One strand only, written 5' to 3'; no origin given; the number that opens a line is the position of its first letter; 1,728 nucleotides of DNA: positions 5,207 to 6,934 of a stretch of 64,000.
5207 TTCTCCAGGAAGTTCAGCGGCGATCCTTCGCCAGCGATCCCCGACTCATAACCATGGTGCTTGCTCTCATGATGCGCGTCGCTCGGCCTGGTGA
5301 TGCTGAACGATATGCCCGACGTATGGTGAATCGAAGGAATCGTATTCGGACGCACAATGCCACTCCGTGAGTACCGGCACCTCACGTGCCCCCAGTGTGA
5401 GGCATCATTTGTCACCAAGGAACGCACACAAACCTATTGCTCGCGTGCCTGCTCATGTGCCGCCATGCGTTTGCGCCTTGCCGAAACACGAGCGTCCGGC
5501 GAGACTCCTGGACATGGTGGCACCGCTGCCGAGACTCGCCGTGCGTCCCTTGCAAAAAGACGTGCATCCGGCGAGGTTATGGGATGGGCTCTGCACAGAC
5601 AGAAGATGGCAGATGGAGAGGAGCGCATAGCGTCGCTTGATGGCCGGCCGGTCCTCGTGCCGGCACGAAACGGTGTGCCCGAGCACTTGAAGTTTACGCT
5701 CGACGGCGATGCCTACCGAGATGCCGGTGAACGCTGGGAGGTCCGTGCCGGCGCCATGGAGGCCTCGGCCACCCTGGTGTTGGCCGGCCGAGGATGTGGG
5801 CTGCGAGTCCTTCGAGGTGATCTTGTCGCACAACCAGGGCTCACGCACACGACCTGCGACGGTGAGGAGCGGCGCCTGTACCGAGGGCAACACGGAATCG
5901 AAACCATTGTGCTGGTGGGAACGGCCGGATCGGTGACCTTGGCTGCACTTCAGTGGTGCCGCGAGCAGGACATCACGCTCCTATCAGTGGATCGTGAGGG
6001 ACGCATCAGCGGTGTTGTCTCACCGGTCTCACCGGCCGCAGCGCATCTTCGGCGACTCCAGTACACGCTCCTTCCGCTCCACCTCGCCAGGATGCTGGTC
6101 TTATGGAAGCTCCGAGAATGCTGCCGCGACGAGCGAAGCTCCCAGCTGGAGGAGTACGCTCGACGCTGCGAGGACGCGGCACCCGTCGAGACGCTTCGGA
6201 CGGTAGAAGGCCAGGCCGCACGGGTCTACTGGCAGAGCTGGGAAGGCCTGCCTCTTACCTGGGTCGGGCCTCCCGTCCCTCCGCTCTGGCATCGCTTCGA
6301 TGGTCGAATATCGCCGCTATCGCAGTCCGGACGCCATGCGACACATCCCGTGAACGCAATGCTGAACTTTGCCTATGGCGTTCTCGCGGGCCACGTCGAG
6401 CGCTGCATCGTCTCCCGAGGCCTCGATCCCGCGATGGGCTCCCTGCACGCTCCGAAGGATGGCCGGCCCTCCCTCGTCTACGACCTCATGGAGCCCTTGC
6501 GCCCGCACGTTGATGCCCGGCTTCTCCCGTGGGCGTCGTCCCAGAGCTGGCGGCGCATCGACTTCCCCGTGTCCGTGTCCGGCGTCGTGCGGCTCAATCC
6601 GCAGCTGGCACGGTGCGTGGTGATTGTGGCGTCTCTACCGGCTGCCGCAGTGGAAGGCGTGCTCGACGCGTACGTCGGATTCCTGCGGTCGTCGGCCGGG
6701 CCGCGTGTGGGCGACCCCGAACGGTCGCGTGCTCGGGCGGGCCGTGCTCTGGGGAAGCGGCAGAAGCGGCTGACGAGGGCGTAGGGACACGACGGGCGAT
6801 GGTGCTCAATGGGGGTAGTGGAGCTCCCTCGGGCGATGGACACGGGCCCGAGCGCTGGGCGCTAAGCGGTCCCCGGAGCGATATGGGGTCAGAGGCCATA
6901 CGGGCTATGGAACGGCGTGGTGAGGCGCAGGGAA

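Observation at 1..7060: Casposon-like self-synthesizing element: stand-alone Cas1 + family B DNA polymerase + HNH, with no cas2 and no CRISPR array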

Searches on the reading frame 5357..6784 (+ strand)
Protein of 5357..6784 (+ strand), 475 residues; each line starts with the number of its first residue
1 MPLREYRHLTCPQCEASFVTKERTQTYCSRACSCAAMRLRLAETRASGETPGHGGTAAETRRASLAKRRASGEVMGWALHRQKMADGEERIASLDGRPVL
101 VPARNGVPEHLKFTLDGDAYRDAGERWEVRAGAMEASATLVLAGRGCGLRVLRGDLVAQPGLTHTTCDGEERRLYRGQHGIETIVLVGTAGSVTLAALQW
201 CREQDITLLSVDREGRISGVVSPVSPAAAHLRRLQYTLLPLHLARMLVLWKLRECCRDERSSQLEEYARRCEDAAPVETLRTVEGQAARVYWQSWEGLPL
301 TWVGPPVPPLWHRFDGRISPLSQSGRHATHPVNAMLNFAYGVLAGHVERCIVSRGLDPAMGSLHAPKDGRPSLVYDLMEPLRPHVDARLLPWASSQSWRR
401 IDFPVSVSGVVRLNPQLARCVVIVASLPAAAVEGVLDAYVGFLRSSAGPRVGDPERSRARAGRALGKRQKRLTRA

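Call 4: search_protein_families(library=pfam, proteins=[window:5357-6784:+], max_evalue=0.01)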
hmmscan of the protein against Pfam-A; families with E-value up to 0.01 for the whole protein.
window:5357-6784:+ (475 aa): 1 family
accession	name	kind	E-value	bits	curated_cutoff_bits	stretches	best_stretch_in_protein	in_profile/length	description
PF01867.21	Cas_Cas1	-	3.5e-40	138.4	22.3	1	177-419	30-275/283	CRISPR associated protein Cas1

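Call 5: search_protein_families(library=ncbifam, proteins=[window:5357-6784:+], max_evalue=0.01)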
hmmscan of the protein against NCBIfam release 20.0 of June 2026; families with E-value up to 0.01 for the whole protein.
window:5357-6784:+ (475 aa): 9 families
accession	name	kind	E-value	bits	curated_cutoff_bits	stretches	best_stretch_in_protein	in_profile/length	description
TIGR00287.1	cas1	equivalog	8.7e-30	103.9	71.7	1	181-414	35-274/327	CRISPR-associated endonuclease Cas1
NF049935.1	cas4g_cas1g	exception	8.6e-29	100.4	560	1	180-390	249-465/546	CRISPR-associated endonuclease Cas4g/Cas1g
TIGR03640.1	cas1_DVULG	exception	5.8e-27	94.8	385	1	179-424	37-292/340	type I-C CRISPR-associated endonuclease Cas1c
TIGR04093.1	cas1_CYANO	exception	1.1e-23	83.7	385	1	180-415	39-277/334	type I-D CRISPR-associated endonuclease Cas1d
TIGR03639.1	cas1_NMENI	exception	3.1e-18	66.1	120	1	327-390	166-230/278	type II CRISPR-associated endonuclease Cas1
TIGR03983.1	cas1_MYXAN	equivalog_domain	5.1e-15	55.3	358.05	1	181-406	47-282/347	type I-MYXAN CRISPR-associated endonuclease Cas1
TIGR03641.1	cas1_HMARI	exception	1.8e-08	34.1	304.1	1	251-390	116-242/324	type I-B CRISPR-associated endonuclease Cas1b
TIGR04329.1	cas1_PREFRAN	exception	3.1e-08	33.1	300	1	329-405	186-262/317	type V CRISPR-associated endonuclease Cas1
TIGR03638.1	cas1_ECOLI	exception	2e-05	24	215.6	1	327-378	167-216/269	type I-E CRISPR-associated endonuclease Cas1e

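Call 6: search_protein_families(library=phrogs, proteins=[window:5357-6784:+], max_evalue=0.01)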
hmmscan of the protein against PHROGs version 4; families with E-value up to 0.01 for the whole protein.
window:5357-6784:+ (475 aa): 2 families
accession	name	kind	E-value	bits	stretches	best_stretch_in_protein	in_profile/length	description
phrog_35024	-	unknown function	1e-16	61.8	1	263-403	373-504/572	-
phrog_1271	-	DNA, RNA and nucleotide metabolism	0.0042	17.5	1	8-61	212-258/361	HNH endonuclease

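Call 7: search_protein_families(library=padloc, proteins=[window:5357-6784:+], max_evalue=0.01)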
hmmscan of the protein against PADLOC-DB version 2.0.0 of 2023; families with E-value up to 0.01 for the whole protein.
window:5357-6784:+ (475 aa): 30 families (the best 25 are shown)
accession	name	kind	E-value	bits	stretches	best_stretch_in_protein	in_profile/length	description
PDLC01248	Cas1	-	8.1e-42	141.7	1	179-419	30-253/289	"CAS-I,CAS-II,CAS-III,CAS-IV,CAS-V,CAS-VI; acquisition_1"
PDLC01608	Cas1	-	9.6e-41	138.1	1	178-420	28-269/276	"CAS-I,CAS-II,CAS-III,CAS-IV,CAS-V,CAS-VI; acquisition_1"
PDLC00928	Cas1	-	2.6e-34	116.7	1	179-420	34-275/315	Cas1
PDLC01449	Cas1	-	1e-33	114.8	1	180-395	34-228/285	"CAS-I,CAS-II,CAS-III,CAS-IV,CAS-V,CAS-VI; acquisition_1"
PDLC01249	Cas1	-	1.3e-30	104.8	1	180-399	31-242/246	"CAS-I,CAS-II,CAS-III,CAS-IV,CAS-V,CAS-VI; acquisition_1"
PDLC00927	Cas1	-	2.3e-30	103.9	1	181-414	35-274/327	CRISPR-associated endonuclease Cas1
PDLC02025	Cas1d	-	1.3e-29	101.7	1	179-386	35-234/316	-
PDLC01747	Cas1g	-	1.8e-29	100.7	1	180-416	232-467/523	-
PDLC01743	Cas1c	-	3.1e-28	97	1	178-418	37-283/337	-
PDLC01334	Cas1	-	1.3e-27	94.9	1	179-424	36-289/336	"CAS-I,CAS-II,CAS-III,CAS-IV,CAS-V,CAS-VI; acquisition_1"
PDLC00923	Cas1c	-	1.5e-27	94.8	1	179-424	37-292/340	"CRISPR-associated endonuclease Cas1, subtype I-C/DVULG"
PDLC02066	Cas1b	-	2.1e-23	81.2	1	277-390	156-254/322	-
PDLC02063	Cas1_IIIb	-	2e-22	77.5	1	178-387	342-544/617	-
PDLC02061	Cas1_II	-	4e-22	76.6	1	179-389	61-248/335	-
PDLC02064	Cas1a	-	2.7e-19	67.9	1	182-402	37-238/277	-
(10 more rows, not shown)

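Call 16: find_homologous_proteins(query=window:5357-6784:+, max_evalue=0.00001)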
Query window:5357-6784:+ (475 aa): 35 proteins with E <= 0.00001 among 8000 candidates.
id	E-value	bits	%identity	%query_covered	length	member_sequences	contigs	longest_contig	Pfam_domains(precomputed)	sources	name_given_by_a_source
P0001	4.5e-268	908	100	84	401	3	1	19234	PF01867.22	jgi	-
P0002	2.7e-128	447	50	95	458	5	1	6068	PF01867.22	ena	-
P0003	7.2e-127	442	51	95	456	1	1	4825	PF01867.22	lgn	-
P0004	4.3e-115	403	48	98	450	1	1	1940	PF01867.22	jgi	jgi:CRISP-associated protein Cas1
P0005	1.6e-113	398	45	91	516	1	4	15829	PF01867.22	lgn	-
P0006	4.9e-109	383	51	79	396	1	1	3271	PF01867.22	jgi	jgi:CRISPR-associated protein Cas1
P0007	1.1e-105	372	50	81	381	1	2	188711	PF01867.22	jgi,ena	-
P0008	3.8e-104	367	50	79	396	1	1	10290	PF01867.22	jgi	jgi:CRISPR-associated protein Cas1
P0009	8.2e-86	307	42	74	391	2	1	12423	PF01867.22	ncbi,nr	ncbi:MAG: hypothetical protein NMNS01_25940 [Nitrosomonas sp.]|nr:MAG: hypothetical protein NMNS01_2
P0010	2.3e-80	289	39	91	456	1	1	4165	PF01867.22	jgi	jgi:CRISP-associated protein Cas1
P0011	1.4e-63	233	57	43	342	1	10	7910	PF01867.22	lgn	-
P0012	1.3e-51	194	33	92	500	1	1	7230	PF01867.22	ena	-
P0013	1.6e-47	181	40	63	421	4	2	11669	PF01867.22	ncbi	-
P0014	2.1e-46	177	38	59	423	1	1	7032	PF01867.22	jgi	jgi:CRISPR-associated protein Cas1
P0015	2.0e-45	174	36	63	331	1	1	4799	PF01867.22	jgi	jgi:CRISP-associated protein Cas1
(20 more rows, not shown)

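Call 17: find_encoding_contigs(protein=P0007, flank=10000, max_places=3)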
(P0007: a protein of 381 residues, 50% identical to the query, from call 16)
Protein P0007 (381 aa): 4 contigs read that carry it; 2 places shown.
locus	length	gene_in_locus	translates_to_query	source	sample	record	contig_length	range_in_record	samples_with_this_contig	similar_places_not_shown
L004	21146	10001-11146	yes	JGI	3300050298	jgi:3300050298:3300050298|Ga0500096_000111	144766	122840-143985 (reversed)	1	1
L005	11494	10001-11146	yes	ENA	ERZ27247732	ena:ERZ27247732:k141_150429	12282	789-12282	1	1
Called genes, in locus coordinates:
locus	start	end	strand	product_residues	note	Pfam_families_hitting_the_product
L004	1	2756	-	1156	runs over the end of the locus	-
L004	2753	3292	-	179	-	-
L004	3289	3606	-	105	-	-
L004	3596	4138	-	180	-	-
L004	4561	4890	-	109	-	-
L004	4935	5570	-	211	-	-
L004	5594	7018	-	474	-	PF00176:SNF2-rel_dom, PF00270:DEAD (faint), PF00271:Helicase_C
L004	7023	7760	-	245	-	-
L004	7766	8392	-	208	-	-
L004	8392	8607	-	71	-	PF01402:RHH_1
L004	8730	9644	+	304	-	-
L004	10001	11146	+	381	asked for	PF01867:Cas_Cas1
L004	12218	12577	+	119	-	PF01649:Ribosomal_S20p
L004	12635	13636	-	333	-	PF21694:DNA_pol3_delta_C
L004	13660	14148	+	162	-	PF18306:LDcluster4, PF03641:Lysine_decarbox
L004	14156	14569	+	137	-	PF04977:DivIC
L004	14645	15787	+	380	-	PF02771:Acyl-CoA_dh_N, PF02770:Acyl-CoA_dh_M, PF00441:Acyl-CoA_dh_1, PF22924:ACOX_C_alpha1 (weak), PF08028:Acyl-CoA_dh_2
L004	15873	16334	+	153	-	PF06983:3-dmu-9_3-mt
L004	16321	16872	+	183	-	-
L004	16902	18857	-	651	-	PF16177:ACAS_N, PF00501:AMP-binding, PF13193:AMP-binding_C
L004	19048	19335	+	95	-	-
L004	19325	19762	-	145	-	-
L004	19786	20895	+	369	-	PF01926:MMR_HSR1 (faint), PF06071:YchF-GTPase_C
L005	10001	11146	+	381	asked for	PF01867:Cas_Cas1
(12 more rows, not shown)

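Call 18: find_encoding_contigs(protein=P0005, flank=10000, max_places=3)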
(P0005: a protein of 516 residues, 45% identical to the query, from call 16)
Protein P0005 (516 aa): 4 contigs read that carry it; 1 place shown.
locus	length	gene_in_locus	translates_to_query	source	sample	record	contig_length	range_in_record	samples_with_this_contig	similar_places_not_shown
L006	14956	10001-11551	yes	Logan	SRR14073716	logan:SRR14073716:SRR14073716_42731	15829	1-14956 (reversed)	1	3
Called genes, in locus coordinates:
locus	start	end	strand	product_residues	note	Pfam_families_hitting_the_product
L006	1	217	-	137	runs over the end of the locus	-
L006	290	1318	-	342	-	-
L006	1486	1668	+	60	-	PF01402:RHH_1 (weak)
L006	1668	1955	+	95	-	-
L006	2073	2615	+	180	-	-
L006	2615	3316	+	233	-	-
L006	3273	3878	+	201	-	-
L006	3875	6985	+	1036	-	-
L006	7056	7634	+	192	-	-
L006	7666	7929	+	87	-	PF13560:HTH_31, PF12844:HTH_19, PF01381:HTH_3, PF13443:HTH_26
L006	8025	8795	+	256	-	-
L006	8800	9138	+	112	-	-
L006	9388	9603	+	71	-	PF13560:HTH_31 (weak), PF01381:HTH_3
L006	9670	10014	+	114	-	-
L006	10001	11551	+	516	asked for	PF01867:Cas_Cas1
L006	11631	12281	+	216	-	-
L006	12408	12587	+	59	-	-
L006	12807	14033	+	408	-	PF13576:Pentapeptide_3 (faint), PF13599:Pentapeptide_4 (faint), PF00805:Pentapeptide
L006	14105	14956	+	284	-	?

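Call 19: find_encoding_contigs(protein=P0009, flank=10000, max_places=3)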
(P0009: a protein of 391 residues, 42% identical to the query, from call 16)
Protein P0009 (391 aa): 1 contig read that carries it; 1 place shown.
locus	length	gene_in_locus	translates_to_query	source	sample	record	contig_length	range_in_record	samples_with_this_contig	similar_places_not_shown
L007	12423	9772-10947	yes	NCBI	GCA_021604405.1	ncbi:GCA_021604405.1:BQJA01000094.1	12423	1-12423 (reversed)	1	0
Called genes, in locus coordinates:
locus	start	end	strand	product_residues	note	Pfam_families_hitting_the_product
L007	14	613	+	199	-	-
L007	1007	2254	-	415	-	PF13181:TPR_8 (faint), PF00515:TPR_1 (faint), PF07719:TPR_2 (faint), PF17874:TPR_MalT (weak), PF13374:TPR_10, PF13424:TPR_12, PF24885:TPR_NPHP3 (weak), PF13374:TPR_10 (weak)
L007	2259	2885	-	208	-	-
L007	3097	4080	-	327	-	PF14022:DUF4238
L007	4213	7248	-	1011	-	PF21716:dnstrm_HI1420 (faint)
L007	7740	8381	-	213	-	-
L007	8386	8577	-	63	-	PF01402:RHH_1 (weak)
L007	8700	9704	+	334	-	-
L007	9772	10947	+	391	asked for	PF01867:Cas_Cas1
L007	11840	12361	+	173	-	-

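Call 24: list_cluster_members(proteins=[window:5357-6784:+, window:3155-3883:-, window:9817-11010:-, window:4384-5370:+, window:11936-13432:-])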
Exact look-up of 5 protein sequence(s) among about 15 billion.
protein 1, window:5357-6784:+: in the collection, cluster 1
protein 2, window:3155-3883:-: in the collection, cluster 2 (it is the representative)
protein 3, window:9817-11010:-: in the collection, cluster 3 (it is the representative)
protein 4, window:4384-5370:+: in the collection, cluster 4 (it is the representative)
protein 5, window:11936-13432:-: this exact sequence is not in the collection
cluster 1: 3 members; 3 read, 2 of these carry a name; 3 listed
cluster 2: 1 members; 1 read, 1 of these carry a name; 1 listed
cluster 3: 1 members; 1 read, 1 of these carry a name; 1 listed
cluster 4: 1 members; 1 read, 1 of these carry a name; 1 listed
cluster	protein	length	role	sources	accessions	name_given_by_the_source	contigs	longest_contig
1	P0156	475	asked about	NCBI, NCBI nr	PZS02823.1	MAG: CRISPR-associated endonuclease Cas1 [Chloroflexi bacterium] | MAG: CRISPR-associated endonuclease Cas1 [Chloroflexota bacterium]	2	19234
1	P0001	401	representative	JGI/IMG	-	-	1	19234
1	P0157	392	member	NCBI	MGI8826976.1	MAG: CRISPR-associated endonuclease Cas1 [Chloroflexota bacterium]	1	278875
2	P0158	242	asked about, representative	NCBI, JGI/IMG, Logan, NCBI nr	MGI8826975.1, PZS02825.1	MAG: hypothetical protein ACR2JC_15300 [Chloroflexota bacterium] | MAG: hypothetical protein DLM70_09780 [Chloroflexota bacterium]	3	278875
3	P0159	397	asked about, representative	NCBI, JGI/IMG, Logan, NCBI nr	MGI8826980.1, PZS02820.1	MAG: M20 family metallopeptidase [Chloroflexota bacterium] | MAG: peptidase M20 [Chloroflexota bacterium]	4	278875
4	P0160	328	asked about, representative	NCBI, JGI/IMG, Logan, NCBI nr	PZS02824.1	MAG: hypothetical protein DLM70_09775 [Chloroflexi bacterium] | MAG: hypothetical protein DLM70_09775 [Chloroflexota bacterium]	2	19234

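Call 58: search_solved_structures(query=window:5357-6784:+, max_evalue=0.001, show_alignments=2)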
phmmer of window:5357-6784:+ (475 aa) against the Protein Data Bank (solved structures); distinct sequences matched with E-value up to 0.001: 7.
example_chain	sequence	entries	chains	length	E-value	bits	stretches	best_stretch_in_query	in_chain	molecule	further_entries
6opm_A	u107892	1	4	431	2.2e-14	56.4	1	139-422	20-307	CRISPR-associated endonuclease Cas1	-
7cr6_A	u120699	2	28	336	1.5e-12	50.3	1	272-414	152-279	CRISPR-associated endonuclease Cas1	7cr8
4n06_A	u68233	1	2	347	2.2e-12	49.7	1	278-389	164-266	CRISPR-associated endonuclease Cas1 1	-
7mi4_A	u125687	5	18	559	6.4e-11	44.9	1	323-409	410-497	CRISPR-associated exonuclease Cas4/endonuclease Cas1 fusion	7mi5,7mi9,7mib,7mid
8d3p_A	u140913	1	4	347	8.9e-11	44.4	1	171-390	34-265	CRISPR-associated endonuclease Cas1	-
8d3l_A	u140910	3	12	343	1e-10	44.2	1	177-390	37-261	CRISPR-associated endonuclease Cas1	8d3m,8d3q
4zkj_A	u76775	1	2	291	0.0009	21.3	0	325-387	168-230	CRISPR-associated protein Cas1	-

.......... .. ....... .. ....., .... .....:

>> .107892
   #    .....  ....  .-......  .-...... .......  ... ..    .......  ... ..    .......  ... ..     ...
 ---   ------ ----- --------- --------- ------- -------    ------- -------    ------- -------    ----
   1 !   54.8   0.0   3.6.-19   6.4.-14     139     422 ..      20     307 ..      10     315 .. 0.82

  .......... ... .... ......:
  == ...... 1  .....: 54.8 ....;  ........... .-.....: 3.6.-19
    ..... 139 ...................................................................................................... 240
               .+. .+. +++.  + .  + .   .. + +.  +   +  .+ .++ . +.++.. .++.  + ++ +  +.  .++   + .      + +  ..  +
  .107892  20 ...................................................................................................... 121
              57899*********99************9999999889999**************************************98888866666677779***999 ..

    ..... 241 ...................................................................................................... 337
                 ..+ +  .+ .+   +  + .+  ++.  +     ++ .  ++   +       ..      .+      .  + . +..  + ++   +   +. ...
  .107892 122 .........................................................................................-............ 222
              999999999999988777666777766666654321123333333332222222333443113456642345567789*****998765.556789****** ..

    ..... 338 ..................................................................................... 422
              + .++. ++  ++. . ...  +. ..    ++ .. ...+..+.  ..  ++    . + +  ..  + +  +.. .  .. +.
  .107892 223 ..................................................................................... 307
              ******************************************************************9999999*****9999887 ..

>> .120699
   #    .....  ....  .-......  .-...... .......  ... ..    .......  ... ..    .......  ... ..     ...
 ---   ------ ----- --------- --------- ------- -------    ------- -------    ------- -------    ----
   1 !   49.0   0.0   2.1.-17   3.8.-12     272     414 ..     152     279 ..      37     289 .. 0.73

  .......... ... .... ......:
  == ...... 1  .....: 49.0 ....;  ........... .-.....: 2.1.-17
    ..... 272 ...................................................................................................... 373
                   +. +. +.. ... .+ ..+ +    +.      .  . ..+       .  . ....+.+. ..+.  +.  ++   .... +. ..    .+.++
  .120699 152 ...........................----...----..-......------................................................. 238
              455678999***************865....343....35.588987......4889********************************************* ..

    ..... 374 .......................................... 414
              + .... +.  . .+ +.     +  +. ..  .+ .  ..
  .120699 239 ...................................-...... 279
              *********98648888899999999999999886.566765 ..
